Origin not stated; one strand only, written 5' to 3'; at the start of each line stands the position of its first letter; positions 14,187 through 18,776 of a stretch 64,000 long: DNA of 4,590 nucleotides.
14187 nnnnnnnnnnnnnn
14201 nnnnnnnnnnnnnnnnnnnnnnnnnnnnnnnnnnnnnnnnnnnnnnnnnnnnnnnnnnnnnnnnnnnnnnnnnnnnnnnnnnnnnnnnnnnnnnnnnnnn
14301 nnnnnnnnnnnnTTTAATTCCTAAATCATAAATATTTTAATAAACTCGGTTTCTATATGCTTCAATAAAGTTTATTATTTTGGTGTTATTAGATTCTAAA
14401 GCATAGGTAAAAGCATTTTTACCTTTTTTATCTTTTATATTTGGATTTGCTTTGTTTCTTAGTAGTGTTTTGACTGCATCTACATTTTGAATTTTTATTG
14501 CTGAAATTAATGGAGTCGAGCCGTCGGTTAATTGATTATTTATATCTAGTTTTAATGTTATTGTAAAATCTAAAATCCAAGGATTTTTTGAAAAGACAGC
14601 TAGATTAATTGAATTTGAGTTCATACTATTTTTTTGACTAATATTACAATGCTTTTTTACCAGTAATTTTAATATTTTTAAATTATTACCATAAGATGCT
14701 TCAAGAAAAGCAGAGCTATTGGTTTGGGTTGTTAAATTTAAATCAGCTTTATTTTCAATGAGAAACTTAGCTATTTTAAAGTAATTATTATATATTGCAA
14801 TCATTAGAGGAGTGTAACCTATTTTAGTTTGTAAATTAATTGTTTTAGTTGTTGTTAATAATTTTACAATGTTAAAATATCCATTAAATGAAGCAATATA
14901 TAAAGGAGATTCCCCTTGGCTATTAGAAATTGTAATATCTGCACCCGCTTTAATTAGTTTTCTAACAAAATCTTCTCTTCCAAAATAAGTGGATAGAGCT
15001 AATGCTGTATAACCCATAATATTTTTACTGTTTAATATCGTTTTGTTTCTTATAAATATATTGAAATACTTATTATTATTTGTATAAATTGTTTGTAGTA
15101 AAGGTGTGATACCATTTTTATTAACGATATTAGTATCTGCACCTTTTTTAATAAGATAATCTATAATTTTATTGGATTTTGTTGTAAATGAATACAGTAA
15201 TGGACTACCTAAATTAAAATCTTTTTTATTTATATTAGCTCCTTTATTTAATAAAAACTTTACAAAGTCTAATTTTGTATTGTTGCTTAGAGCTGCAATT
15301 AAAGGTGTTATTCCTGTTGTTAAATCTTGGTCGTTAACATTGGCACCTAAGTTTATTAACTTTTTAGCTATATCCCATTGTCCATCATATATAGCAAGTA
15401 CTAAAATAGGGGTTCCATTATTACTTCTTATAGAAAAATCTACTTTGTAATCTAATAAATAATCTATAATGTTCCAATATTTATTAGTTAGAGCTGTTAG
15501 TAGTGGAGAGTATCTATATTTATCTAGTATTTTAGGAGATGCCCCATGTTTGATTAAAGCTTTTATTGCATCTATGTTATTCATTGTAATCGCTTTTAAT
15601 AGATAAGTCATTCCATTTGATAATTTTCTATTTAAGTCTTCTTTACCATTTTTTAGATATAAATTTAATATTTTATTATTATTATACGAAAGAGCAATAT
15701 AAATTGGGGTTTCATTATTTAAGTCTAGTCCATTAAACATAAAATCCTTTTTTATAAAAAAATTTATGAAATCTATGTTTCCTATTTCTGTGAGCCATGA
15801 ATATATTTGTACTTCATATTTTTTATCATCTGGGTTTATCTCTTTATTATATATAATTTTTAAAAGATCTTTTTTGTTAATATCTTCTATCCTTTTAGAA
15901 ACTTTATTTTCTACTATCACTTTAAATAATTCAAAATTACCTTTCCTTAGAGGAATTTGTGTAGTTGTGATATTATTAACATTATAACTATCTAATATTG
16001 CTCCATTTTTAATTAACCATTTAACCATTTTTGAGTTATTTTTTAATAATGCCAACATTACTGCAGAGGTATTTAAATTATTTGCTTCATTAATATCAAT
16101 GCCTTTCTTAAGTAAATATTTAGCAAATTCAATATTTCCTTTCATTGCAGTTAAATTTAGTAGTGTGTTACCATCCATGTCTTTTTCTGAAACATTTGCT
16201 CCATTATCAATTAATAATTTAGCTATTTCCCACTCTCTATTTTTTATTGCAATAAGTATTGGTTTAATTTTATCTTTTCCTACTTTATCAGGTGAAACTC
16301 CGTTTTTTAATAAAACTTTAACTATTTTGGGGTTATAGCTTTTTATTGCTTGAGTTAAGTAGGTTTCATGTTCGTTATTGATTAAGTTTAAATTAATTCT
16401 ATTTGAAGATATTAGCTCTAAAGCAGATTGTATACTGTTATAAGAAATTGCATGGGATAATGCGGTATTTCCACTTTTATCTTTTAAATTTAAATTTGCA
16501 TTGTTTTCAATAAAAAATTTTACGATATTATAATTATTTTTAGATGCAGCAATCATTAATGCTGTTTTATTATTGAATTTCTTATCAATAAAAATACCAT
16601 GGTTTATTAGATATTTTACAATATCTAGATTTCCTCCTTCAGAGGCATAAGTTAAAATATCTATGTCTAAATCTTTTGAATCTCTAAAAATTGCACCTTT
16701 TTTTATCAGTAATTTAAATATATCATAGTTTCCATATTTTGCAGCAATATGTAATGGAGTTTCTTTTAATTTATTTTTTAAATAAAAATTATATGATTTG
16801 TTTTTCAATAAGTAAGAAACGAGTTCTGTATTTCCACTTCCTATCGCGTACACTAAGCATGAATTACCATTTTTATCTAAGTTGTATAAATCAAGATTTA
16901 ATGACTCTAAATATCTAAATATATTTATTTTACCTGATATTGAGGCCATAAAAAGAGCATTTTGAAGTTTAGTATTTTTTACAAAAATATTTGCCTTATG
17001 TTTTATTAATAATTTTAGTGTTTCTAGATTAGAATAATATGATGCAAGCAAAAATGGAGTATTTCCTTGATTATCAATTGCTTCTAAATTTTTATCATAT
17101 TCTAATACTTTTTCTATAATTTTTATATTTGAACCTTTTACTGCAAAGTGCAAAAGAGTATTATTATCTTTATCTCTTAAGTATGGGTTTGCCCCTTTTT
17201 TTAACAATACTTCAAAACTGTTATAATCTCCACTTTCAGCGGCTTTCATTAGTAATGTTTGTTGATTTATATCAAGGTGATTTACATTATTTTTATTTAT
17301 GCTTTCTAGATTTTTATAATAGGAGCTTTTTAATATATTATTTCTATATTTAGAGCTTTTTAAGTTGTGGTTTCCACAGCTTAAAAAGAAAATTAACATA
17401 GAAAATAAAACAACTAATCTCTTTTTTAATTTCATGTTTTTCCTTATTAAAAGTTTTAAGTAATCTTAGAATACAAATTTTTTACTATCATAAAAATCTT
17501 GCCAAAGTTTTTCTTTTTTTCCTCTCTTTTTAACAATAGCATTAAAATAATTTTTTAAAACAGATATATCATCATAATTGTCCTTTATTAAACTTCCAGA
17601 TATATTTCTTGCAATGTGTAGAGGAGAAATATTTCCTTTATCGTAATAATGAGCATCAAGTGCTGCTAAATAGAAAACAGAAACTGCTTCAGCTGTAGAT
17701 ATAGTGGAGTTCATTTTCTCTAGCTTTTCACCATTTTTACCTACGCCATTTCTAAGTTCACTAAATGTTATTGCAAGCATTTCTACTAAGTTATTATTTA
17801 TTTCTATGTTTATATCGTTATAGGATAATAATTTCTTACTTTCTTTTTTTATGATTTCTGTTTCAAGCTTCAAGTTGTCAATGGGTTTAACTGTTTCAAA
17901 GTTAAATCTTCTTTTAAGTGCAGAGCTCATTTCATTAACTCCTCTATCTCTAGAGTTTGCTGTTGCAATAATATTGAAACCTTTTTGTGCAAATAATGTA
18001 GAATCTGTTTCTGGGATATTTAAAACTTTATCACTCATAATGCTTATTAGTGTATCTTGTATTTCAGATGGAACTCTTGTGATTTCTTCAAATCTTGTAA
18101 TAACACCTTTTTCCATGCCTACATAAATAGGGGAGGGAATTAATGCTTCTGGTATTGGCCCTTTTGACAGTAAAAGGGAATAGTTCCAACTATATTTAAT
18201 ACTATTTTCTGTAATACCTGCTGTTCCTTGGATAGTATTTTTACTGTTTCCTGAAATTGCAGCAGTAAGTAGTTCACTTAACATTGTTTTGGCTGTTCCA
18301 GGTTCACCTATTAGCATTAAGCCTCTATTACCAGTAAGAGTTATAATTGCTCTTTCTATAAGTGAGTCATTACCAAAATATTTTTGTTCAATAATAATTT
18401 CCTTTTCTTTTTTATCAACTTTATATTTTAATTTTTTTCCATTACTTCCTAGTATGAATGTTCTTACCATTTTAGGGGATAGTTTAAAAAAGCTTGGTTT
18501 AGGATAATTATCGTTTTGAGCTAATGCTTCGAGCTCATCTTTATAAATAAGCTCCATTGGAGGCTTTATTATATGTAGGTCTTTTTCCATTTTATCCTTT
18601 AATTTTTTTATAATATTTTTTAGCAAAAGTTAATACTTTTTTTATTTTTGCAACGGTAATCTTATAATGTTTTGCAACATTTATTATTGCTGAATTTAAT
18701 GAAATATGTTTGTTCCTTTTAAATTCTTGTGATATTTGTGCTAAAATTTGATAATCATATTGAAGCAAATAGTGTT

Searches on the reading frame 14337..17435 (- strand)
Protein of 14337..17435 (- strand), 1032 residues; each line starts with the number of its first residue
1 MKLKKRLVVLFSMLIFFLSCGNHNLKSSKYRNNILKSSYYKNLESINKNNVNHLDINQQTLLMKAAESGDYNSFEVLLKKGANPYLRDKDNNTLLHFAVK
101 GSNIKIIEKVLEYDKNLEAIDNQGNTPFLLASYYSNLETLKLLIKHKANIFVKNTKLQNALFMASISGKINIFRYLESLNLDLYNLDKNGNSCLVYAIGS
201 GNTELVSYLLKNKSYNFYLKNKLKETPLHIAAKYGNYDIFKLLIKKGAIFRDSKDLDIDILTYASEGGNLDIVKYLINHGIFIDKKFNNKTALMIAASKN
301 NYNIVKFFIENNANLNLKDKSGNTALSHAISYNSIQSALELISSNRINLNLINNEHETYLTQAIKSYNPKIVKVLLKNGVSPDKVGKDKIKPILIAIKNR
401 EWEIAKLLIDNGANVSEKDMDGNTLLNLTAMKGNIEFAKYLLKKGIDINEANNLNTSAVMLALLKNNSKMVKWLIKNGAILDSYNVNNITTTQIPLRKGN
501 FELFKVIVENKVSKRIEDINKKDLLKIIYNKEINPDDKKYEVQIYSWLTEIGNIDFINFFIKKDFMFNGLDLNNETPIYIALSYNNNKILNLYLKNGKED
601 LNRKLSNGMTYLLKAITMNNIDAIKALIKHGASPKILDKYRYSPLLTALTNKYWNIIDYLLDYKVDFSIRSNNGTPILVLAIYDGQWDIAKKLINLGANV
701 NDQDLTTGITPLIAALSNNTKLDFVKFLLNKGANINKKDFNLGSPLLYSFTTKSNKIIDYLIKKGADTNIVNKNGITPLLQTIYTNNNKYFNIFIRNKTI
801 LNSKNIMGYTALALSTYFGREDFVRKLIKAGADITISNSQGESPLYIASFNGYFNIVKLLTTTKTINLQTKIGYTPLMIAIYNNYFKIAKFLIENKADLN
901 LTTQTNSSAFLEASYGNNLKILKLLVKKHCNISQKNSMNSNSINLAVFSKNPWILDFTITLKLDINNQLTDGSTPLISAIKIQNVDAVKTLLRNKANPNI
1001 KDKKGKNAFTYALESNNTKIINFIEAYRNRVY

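Call 12: search_protein_families(library=pfam, proteins=[window:14337-17435:-], max_evalue=0.001)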
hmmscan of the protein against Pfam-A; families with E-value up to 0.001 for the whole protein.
window:14337-17435:- (1032 aa): 7 families
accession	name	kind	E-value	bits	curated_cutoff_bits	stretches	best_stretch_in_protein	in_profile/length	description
PF12796.13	Ank_2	-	3.4e-131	428.6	27.3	13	62-153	1-89/90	Ankyrin repeats (3 copies)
PF00023.36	Ank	-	2.9e-111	357.3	21.1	7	225-248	3-26/33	Ankyrin repeat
PF13637.12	Ank_4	-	5.7e-99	322.2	22.7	9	194-244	1-50/50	Ankyrin repeats (many copies)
PF13606.12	Ank_3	-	1.5e-89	282.2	22.3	3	225-248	3-26/30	Ankyrin repeat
PF13857.12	Ank_5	-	9.2e-81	265.3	27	5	289-329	14-56/56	Ankyrin repeats (many copies)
PF23745.1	ANK_LRRK2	-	1.9e-16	60.6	27.5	0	677-764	34-115/130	LRRK2 ANK repeat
PF24521.3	Ank_KRIT1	-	2.8e-16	60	80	0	224-301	46-130/149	KRIT1 ankyrin-repeats domain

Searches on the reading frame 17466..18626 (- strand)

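Call 12: search_protein_families(library=pfam, proteins=[window:17466-18626:-], max_evalue=0.001)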
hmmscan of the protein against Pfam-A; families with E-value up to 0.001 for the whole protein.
window:17466-18626:- (386 aa): 3 families
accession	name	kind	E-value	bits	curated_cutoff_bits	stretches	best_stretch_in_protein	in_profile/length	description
PF07728.20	AAA_5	-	2.6e-31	108.9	22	1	103-241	2-139/139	AAA domain (dynein-related subfamily)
PF07726.17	AAA_3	-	3.9e-05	24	27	1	104-241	3-129/131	ATPase family associated with various cellular activities (AAA)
PF20030.5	bpMoxR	-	9.4e-05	22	27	1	79-128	10-59/205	MoxR domain in the MoxR-vWA-beta-propeller ternary systems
